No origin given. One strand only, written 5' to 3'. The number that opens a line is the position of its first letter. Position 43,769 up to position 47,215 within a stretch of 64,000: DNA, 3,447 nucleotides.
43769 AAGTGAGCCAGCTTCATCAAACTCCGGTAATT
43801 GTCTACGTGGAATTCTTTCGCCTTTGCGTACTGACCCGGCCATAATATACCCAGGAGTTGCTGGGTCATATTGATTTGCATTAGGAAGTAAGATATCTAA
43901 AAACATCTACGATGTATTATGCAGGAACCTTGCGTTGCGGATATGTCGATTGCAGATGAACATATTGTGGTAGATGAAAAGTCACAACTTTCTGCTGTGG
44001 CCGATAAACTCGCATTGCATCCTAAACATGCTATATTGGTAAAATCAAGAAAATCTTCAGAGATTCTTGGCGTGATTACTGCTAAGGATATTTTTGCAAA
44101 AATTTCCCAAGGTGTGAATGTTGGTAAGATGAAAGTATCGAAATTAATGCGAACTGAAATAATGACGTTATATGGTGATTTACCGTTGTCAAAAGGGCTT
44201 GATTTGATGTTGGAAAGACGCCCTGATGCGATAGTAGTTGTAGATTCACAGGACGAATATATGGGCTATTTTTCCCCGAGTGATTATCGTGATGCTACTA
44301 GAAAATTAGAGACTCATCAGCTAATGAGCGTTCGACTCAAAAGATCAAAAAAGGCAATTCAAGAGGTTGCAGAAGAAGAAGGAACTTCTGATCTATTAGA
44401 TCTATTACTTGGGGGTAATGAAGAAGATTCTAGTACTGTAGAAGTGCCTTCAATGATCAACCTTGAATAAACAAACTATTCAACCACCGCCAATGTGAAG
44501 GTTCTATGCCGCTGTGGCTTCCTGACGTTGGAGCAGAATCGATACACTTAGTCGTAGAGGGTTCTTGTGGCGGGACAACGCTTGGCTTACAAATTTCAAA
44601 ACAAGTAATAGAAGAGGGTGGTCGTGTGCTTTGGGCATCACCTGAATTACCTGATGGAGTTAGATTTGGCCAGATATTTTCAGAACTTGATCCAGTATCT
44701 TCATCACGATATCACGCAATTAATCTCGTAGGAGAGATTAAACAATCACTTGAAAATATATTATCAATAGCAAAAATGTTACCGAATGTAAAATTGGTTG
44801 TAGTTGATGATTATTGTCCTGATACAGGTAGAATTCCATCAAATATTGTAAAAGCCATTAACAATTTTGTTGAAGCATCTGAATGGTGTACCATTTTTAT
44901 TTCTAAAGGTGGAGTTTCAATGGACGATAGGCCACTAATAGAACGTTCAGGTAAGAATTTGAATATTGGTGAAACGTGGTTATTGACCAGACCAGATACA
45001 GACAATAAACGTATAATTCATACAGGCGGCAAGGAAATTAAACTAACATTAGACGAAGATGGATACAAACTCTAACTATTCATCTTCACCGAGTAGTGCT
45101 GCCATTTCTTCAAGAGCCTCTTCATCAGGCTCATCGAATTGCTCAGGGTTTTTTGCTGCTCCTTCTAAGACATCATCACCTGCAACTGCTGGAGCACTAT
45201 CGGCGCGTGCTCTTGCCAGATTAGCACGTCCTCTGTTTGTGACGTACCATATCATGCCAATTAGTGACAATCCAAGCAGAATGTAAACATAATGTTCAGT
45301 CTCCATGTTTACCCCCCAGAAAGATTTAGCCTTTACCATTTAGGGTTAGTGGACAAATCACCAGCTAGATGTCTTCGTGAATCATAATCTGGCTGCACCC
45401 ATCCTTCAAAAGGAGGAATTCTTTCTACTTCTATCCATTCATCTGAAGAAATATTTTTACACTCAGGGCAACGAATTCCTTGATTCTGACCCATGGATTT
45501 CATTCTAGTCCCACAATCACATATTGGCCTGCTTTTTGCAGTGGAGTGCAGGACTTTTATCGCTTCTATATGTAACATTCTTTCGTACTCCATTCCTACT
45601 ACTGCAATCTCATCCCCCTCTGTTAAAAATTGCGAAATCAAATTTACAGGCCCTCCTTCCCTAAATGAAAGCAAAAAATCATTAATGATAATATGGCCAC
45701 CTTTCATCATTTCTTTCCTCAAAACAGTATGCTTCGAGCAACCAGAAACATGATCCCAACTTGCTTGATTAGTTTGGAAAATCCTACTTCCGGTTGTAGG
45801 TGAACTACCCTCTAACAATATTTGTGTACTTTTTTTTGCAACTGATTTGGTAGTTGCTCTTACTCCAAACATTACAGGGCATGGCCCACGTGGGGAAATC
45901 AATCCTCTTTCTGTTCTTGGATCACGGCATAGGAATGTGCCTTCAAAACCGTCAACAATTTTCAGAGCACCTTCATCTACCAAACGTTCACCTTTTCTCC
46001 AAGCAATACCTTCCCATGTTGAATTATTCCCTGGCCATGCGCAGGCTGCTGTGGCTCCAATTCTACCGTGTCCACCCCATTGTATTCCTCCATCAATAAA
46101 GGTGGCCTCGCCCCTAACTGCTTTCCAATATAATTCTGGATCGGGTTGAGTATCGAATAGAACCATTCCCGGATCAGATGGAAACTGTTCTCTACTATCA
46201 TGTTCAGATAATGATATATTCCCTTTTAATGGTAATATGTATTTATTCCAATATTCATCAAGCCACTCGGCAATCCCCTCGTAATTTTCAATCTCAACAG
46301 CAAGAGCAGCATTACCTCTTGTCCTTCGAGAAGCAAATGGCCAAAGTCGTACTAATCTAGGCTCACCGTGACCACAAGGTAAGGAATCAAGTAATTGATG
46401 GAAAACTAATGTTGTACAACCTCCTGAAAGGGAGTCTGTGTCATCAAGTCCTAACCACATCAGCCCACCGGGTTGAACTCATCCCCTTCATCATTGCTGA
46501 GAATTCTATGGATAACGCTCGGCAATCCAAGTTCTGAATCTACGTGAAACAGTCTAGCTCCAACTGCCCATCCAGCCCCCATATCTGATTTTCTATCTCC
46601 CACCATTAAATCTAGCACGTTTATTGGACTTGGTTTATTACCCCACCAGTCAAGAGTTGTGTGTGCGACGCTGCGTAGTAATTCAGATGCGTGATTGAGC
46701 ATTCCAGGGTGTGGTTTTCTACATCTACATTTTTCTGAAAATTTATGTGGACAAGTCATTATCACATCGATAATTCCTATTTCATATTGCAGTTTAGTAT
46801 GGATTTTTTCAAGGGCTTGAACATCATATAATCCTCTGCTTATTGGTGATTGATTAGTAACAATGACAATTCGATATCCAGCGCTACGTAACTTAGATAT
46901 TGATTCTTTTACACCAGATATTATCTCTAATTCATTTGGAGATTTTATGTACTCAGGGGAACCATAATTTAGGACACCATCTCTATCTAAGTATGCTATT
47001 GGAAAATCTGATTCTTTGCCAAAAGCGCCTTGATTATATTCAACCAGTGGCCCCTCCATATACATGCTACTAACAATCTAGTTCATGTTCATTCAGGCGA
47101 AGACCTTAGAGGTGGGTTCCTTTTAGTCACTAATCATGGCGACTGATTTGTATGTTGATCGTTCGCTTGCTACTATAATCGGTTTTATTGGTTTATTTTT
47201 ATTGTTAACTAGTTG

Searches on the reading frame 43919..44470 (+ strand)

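Call 71: search_protein_families(library=pfam, proteins=[window:43919-44470:+], max_evalue=0.00001)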
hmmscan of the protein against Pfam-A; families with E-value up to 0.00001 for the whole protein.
window:43919-44470:+ (183 aa): 1 family
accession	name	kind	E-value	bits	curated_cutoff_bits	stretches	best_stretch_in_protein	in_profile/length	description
PF00571.33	CBS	-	4e-11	43.5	24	1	73-126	1-54/57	CBS domain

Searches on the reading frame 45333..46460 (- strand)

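Call 71: search_protein_families(library=pfam, proteins=[window:45333-46460:-], max_evalue=0.00001)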
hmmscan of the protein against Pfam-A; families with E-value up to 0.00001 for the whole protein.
window:45333-46460:- (375 aa): 3 families
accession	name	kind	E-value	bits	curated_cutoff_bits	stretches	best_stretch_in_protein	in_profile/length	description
PF22641.2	TiaS_TCKD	-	5.4e-17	62.6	27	1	2-117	1-133/156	TiaS TCKD domain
PF08489.16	TiaS_FLD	-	1.1e-16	61.4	21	1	130-237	1-116/116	TiaS FLD domain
PF23783.1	Zn_ribbon_TiaS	-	5.2e-11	42.5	27.3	1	312-346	2-38/41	TiaS C-terminal zinc ribbon domain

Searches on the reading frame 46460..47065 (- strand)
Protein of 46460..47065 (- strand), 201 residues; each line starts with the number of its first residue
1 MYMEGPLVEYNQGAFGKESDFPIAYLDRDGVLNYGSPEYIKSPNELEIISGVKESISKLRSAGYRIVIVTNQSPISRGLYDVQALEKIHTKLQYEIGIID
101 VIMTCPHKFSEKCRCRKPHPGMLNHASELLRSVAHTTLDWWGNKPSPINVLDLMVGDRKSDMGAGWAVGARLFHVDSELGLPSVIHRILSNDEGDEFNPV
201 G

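Call 71: search_protein_families(library=pfam, proteins=[window:46460-47065:-], max_evalue=0.00001)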
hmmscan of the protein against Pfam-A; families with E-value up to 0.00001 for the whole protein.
window:46460-47065:- (201 aa): 2 families
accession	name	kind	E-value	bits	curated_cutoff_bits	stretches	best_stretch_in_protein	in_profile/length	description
PF08645.17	PNK3P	-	3.9e-07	30.4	22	1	44-132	25-111/161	Polynucleotide kinase 3 phosphatase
PF13419.12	HAD_2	-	9.9e-06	26.2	23.8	0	42-172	75-175/178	Haloacid dehalogenase-like hydrolase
